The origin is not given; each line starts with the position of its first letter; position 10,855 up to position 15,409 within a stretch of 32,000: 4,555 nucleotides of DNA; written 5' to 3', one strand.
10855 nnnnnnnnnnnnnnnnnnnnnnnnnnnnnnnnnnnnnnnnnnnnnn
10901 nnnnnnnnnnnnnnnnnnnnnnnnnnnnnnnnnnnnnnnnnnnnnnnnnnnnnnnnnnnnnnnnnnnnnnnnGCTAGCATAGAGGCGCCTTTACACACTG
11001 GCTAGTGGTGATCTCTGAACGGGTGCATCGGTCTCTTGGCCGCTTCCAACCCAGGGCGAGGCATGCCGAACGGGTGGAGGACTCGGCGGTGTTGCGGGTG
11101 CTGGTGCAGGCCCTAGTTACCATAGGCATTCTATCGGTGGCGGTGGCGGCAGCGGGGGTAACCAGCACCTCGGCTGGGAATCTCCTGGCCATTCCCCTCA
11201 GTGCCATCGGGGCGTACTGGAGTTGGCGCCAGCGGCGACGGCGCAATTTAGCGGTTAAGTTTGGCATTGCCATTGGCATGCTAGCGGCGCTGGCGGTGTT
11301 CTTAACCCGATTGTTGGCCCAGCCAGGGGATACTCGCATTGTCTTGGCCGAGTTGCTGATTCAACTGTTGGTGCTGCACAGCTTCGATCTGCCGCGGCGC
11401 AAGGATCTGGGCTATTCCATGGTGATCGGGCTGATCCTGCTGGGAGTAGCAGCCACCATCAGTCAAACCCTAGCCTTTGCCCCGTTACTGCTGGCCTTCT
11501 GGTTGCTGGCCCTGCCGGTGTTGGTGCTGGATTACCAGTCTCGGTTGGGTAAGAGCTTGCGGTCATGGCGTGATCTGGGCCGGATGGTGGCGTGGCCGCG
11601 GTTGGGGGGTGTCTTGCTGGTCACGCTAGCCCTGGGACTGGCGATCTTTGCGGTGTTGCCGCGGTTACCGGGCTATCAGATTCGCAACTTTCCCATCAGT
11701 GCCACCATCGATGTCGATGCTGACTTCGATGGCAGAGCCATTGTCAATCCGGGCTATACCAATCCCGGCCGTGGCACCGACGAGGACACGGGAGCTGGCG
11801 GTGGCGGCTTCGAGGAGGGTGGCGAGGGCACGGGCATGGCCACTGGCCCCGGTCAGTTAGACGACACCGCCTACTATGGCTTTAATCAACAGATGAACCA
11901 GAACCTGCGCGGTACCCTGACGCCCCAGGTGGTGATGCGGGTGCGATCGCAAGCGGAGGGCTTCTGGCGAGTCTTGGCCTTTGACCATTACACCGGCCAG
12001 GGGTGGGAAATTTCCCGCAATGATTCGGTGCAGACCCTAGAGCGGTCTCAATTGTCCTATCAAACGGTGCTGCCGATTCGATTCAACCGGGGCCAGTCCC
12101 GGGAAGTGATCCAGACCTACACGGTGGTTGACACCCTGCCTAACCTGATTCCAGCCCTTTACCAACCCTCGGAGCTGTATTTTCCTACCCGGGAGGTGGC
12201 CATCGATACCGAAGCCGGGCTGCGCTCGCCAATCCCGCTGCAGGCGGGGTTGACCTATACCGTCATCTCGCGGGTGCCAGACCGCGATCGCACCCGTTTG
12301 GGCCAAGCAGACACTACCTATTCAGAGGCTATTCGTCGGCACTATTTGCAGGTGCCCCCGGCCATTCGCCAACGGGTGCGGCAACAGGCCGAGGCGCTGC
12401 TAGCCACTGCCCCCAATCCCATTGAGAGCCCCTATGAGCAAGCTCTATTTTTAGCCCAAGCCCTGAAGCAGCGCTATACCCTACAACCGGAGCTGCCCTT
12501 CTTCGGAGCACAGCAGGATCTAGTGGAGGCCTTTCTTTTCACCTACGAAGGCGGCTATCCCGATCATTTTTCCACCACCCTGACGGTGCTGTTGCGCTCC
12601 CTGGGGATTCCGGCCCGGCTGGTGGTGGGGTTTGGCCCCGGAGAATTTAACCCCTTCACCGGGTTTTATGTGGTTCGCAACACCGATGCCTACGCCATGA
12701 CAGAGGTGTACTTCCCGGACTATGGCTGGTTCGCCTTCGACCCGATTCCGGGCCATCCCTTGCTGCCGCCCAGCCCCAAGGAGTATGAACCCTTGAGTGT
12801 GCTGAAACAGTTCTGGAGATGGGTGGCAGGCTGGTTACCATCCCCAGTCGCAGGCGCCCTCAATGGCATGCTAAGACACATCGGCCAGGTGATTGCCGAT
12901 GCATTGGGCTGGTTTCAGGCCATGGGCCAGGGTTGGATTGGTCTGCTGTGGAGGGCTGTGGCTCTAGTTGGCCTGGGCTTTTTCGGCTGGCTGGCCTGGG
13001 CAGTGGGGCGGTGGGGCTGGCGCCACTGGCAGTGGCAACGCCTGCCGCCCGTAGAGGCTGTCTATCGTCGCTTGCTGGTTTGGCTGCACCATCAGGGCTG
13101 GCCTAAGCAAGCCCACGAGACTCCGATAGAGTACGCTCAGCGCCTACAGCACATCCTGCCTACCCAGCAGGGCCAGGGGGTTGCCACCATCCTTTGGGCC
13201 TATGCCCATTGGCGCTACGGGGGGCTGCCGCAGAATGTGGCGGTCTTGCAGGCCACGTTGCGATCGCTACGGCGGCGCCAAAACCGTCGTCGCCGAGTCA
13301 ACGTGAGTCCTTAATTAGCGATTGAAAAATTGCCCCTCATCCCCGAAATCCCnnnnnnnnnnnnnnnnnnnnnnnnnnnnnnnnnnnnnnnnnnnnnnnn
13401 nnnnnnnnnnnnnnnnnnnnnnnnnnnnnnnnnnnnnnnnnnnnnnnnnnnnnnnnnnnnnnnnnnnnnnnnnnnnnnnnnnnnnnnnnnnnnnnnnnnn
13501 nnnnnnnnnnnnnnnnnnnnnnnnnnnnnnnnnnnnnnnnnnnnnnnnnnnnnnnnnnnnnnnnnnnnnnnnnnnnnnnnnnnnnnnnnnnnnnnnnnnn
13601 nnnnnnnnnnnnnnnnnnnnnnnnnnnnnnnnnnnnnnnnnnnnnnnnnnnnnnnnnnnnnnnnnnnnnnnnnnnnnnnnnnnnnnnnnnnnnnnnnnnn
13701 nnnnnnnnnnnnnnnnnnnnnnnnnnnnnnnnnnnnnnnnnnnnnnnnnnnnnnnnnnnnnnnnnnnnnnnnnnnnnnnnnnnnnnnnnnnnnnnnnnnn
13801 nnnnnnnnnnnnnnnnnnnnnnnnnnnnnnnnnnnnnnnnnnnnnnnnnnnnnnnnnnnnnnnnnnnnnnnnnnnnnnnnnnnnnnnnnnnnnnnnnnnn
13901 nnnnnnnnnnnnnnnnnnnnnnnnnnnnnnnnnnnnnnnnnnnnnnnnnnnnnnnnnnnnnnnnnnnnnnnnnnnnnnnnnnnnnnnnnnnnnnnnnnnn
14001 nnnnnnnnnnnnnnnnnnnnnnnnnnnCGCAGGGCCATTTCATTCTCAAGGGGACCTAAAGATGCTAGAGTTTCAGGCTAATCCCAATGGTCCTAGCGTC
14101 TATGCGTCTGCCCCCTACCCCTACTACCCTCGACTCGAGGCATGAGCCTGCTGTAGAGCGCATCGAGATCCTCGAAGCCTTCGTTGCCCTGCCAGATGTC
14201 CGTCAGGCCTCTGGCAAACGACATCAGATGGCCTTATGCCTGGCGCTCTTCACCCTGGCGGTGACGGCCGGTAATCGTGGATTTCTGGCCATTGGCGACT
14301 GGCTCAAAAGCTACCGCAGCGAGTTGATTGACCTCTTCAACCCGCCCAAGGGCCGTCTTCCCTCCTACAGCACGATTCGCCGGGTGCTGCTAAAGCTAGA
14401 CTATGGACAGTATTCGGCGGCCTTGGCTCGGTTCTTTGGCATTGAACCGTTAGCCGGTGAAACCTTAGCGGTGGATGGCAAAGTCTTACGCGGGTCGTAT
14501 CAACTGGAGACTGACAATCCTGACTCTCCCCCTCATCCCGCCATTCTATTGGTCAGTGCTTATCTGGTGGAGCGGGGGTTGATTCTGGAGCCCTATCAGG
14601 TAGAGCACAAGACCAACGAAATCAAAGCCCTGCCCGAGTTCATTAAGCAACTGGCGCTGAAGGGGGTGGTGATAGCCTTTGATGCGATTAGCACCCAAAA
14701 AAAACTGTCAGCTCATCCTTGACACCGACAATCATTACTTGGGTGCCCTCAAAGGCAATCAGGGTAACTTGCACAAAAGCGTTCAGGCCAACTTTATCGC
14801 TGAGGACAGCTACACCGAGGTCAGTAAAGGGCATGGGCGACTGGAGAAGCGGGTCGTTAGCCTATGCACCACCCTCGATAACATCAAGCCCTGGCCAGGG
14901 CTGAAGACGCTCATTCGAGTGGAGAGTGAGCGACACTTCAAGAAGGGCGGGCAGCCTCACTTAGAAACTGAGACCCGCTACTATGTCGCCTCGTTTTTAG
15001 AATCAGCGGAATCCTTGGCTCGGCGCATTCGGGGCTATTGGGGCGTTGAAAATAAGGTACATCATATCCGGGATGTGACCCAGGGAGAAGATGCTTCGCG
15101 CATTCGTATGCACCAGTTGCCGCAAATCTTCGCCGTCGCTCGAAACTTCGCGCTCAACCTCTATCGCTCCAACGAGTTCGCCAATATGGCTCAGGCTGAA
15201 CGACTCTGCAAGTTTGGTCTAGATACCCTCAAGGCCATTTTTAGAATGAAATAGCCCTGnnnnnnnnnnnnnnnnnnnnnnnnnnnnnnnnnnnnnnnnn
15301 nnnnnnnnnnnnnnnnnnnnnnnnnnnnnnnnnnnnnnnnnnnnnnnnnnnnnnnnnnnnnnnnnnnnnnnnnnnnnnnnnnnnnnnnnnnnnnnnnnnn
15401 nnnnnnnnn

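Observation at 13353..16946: An ISAs1-family IS cleanly splits an HTH-NACHT NTPase gene; removing it in silico restores one in-frame ORF of about 770-785 aa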

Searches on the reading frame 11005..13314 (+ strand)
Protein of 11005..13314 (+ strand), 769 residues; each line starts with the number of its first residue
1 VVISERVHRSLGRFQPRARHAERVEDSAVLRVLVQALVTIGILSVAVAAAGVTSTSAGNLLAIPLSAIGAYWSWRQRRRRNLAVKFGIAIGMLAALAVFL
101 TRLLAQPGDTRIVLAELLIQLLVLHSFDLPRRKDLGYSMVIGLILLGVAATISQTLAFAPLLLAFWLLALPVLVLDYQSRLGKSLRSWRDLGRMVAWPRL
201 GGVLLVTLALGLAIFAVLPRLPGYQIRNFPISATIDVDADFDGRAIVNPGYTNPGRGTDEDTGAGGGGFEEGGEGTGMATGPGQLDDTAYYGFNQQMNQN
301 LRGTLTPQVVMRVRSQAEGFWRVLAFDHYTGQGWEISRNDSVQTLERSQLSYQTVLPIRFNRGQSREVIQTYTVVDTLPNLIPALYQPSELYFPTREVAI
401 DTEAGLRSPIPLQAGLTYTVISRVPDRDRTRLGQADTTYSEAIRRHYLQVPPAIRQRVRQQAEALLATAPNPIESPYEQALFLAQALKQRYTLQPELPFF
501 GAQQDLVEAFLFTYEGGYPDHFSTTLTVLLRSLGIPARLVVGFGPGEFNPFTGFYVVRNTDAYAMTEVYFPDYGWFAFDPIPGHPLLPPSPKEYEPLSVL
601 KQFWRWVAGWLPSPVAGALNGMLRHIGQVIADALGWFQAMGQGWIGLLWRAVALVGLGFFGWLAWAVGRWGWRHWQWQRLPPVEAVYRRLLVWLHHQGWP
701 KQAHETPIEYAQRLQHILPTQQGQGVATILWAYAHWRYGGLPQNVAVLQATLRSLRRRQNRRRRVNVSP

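Call 37: search_protein_families(library=pfam, proteins=[window:11005-13314:+], max_evalue=0.00001)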
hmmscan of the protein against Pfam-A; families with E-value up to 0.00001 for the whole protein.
window:11005-13314:+ (769 aa): 3 families
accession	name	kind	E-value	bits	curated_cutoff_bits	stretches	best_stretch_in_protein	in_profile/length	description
PF01841.26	Transglut_core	-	7.5e-20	71.7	23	1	473-580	11-108/108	Transglutaminase-like superfamily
PF11992.13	TgpA_N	-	3.8e-19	69.3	30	2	292-428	209-332/333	TgpA N-terminal domain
PF13559.11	DUF4129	-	9.9e-12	45.2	24.8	1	687-755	2-68/69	Domain of unknown function (DUF4129)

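Call 74: find_homologous_proteins(query=window:11005-13314:+, max_evalue=1e-50)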
Query window:11005-13314:+ (769 aa): 2142 proteins with E <= 1e-50 among 8000 candidates; the best 120 are listed.
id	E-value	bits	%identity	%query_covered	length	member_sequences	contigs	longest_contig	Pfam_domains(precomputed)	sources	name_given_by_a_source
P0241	0.0e+0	1748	100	100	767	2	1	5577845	PF11992.14,PF13559.12,PF01841.26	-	-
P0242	0.0e+0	1553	89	98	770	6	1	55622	PF11992.14,PF13559.12,PF01841.26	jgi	-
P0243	0.0e+0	1084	65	94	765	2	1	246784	PF11992.14,PF13559.12,PF01841.26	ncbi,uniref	ncbi:DUF3488 and DUF4129 domain-containing transglutaminase family protein [Sphaerothrix gracilis]|u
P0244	0.0e+0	1073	65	95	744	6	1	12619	PF11992.14,PF13559.12,PF01841.26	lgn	-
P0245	0.0e+0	1066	64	96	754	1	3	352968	PF11992.14,PF13559.12,PF01841.26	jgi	jgi:transglutaminase-like putative cysteine protease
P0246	0.0e+0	1063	64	96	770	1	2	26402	PF11992.14,PF13559.12,PF01841.26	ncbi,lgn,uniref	ncbi:transglutaminase TgpA family protein [Almyronema epifaneia]|uniref:DUF3488 and DUF4129 domain-c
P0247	0.0e+0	1048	63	96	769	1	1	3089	PF11992.14,PF13559.12,PF01841.26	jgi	jgi:transglutaminase-like putative cysteine protease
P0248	0.0e+0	1044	63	96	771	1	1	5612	PF11992.14,PF13559.12,PF01841.26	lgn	-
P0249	0.0e+0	1041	63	96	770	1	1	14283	PF11992.14,PF13559.12,PF01841.26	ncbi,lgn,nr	ncbi:MAG: DUF3488 and DUF4129 domain-containing transglutaminase family protein [Leptolyngbya sp.]|n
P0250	0.0e+0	1040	64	96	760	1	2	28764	PF11992.14,PF13559.12,PF01841.26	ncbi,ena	ncbi:MAG: DUF3488 and DUF4129 domain-containing transglutaminase family protein [Nodosilinea sp.]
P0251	0.0e+0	1039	63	97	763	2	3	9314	PF11992.14,PF13559.12,PF01841.26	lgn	-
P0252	0.0e+0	1037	62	97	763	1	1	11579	PF11992.14,PF13559.12,PF01841.26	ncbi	ncbi:MAG TPA: DUF3488 and DUF4129 domain-containing transglutaminase family protein [Leptolyngbyacea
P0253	0.0e+0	1036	62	99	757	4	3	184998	PF11992.14,PF13559.12,PF01841.26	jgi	jgi:transglutaminase-like putative cysteine protease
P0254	0.0e+0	1036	63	96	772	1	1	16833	PF11992.14,PF13559.12,PF01841.26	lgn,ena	-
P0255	0.0e+0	1036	63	96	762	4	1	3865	PF11992.14,PF13559.12,PF01841.26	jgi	-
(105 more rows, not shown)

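Call 75: find_encoding_contigs(protein=P0242, flank=10000, max_places=3)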
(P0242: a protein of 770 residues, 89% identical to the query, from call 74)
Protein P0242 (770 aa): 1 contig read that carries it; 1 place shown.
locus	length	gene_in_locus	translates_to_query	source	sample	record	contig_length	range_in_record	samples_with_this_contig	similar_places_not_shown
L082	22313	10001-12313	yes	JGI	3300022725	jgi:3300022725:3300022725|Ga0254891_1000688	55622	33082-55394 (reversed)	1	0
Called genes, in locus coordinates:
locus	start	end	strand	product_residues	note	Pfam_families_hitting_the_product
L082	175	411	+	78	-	PF07845:DUF1636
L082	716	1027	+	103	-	PF01934:HepT-like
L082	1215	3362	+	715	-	PF01804:Penicil_amidase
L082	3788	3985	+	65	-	-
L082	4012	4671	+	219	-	PF05685:Uma2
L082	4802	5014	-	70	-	-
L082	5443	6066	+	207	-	PF05685:Uma2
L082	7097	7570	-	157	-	-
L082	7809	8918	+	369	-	PF28104:HetZ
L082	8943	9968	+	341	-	-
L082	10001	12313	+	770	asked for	PF11992:TgpA_N, PF01841:Transglut_core, PF13559:DUF4129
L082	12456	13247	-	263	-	PF04755:PAP_fibrillin (weak)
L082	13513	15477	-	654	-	PF16177:ACAS_N, PF00501:AMP-binding, PF13193:AMP-binding_C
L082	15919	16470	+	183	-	PF03551:PadR, PF10400:Vir_act_alpha_C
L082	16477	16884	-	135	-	-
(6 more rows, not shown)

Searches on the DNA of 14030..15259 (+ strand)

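Call 66: search_dna_similar(query=window:14030-15259:+, collection=plasmids, mode=near, max_rows=20)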
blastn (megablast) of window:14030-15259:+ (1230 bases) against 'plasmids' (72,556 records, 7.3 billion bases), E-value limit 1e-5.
No match.

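Call 67: search_dna_similar(query=window:14030-15259:+, collection=plasmids, mode=distant, max_rows=20)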
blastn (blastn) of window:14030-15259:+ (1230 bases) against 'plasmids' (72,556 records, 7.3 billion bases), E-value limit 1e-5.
Records with a match: 5; places in all: 6; records where one place covers at least 80% of the query: 0.
Best place of each record, by identity: 60-80% 5.
By first word of the organism name: Acaryochloris 2; Nostoc 1; Gloeobacter 1; Chondrocystis 1.
By predicted mobility (MOB-suite, as given by PLSDB): non-mobilizable 5.
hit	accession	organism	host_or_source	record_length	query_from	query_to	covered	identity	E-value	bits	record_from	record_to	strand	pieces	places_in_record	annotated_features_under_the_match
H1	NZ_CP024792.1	Nostoc flagelliforme CCNUN1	cell culture,desert soil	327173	250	1230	80%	63.8%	2e-28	134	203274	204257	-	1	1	ISAs1 family transposase | hypothetical protein (x2)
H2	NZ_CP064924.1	Acaryochloris marina S15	cell culture,surface of Pikea pinnata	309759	205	1053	52%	66.9%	3e-21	186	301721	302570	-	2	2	ISAs1 family transposase (x2) | diguanylate cyclase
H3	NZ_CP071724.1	Acaryochloris sp. 'Moss Beach'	culture,intertidal zone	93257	220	1077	50%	68.8%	3e-33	224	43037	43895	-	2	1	ISAs1 family transposase (x2)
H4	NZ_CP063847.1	Gloeobacter morelensis MG652769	biofilm,cave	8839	502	733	19%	67.4%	2e-9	72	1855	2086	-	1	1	ISAs1 family transposase (x2)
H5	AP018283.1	Chondrocystis sp. NIES-4102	-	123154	998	1138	11%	71.8%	8e-9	71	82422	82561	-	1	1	none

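Call 68: get_annotated_region(hit=H3, flank=600)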
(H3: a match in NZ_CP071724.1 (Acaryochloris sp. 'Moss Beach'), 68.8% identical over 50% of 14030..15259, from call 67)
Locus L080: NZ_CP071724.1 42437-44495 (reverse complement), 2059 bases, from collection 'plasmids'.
description: Acaryochloris sp. 'Moss Beach' plasmid pMB07, complete sequence
organism: Acaryochloris sp. 'Moss Beach' (NCBI taxid 2740837)
taxonomy: Bacteria; Cyanobacteriota; Cyanophyceae; Acaryochloridales; Acaryochloridaceae; Acaryochloris; Acaryochloris sp. 'Moss Beach'
host: -; source: culture,intertidal zone; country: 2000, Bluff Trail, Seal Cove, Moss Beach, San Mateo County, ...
typing (MOB-suite, as given by PLSDB): non-mobilizable
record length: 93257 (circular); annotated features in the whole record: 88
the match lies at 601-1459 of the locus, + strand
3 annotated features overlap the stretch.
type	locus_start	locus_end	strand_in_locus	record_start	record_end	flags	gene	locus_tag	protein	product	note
CDS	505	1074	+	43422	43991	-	-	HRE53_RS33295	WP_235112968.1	ISAs1 family transposase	-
CDS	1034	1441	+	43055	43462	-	-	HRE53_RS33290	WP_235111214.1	ISAs1 family transposase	-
CDS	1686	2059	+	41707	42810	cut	-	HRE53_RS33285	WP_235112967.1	hypothetical protein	-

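Call 69: get_annotated_region(hit=H2, flank=600)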
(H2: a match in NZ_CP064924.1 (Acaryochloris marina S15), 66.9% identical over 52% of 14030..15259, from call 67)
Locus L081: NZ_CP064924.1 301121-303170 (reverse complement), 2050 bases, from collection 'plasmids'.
description: Acaryochloris marina S15 plasmid unnamed8, complete sequence
organism: Acaryochloris marina S15 (NCBI taxid 2762553)
taxonomy: Bacteria; Cyanobacteriota; Cyanophyceae; Acaryochloridales; Acaryochloridaceae; Acaryochloris; Acaryochloris marina; Acaryochloris marina S15
host: -; source: cell culture,surface of Pikea pinnata; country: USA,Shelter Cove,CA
typing (MOB-suite, as given by PLSDB): non-mobilizable
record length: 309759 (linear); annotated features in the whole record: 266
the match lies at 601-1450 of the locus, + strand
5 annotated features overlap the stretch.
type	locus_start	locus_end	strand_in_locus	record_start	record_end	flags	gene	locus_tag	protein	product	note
CDS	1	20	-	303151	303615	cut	-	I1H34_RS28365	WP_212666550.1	phosphate-starvation-inducible PsiE family protein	-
CDS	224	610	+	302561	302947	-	-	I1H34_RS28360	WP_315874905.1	diguanylate cyclase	-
CDS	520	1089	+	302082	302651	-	-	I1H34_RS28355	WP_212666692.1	ISAs1 family transposase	-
CDS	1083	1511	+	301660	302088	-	-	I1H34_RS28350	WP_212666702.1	ISAs1 family transposase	-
CDS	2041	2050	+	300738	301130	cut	-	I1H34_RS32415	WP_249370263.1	tetratricopeptide repeat protein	-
